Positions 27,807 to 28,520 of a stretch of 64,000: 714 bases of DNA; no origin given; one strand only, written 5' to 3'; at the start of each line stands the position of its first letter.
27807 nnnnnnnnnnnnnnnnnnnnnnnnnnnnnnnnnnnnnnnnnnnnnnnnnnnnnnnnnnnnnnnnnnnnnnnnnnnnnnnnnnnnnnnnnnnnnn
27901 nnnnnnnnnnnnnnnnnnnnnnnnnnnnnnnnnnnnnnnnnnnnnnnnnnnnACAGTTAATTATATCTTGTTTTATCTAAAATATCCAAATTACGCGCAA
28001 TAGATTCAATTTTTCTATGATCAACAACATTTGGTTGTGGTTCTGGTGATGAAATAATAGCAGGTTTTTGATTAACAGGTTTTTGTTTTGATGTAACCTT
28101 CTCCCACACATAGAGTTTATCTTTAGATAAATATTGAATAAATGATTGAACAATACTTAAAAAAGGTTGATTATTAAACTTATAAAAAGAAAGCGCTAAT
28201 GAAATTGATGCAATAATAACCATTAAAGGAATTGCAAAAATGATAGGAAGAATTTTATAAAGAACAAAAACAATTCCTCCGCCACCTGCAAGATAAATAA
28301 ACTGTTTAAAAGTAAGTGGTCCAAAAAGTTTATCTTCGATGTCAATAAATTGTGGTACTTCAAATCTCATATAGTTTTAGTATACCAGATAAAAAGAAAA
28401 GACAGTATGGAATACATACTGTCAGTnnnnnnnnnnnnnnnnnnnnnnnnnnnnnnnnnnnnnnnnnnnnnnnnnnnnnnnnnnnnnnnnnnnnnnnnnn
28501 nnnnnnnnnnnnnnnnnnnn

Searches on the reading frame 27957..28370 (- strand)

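Call 14: search_protein_families(library=pfam, proteins=[window:27957-28370:-])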
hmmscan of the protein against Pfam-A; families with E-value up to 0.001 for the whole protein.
window:27957-28370:- (137 aa): 1 family
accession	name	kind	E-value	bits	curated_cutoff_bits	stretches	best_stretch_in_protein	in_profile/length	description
PF12666.12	PrgI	-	4.2e-10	40.5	27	1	9-81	6-82/91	PrgI family protein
